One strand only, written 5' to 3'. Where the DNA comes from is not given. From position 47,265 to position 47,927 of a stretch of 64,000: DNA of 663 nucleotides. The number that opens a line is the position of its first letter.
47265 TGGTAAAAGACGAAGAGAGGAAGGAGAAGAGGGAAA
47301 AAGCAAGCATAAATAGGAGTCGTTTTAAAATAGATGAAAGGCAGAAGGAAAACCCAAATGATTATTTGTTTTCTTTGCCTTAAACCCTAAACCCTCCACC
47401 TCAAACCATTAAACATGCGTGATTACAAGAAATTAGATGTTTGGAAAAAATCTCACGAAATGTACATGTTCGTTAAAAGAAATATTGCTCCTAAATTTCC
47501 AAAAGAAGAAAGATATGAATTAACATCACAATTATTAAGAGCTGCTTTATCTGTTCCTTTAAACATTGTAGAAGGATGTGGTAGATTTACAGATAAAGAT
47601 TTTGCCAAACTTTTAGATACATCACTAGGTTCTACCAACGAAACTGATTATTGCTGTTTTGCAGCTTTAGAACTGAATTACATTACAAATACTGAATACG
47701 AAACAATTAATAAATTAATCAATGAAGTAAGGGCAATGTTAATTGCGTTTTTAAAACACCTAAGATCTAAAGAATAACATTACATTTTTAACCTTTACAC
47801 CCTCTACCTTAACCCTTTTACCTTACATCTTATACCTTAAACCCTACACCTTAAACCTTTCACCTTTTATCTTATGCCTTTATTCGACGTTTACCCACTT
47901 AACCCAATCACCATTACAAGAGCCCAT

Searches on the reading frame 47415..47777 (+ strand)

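Call 23: search_protein_families(library=ncbifam, proteins=[window:47415-47777:+], max_evalue=0.01)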
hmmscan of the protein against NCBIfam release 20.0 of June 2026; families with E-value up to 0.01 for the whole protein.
window:47415-47777:+ (120 aa): 4 families
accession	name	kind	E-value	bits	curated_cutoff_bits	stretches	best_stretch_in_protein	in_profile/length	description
TIGR02436.1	TIGR02436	subfamily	6.5e-30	103.6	24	1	9-116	1-108/109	four helix bundle protein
NF008911.0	PRK12275.1-2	subfamily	1.2e-23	83.8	137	1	1-118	1-117/118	hypothetical protein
NF008912.0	PRK12275.1-6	subfamily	1e-18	67.5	124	1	3-119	2-114/117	hypothetical protein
NF033474.1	DivGenRetAVD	equivalog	8.8e-06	26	80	1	22-112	15-102/104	diversity-generating retroelement protein Avd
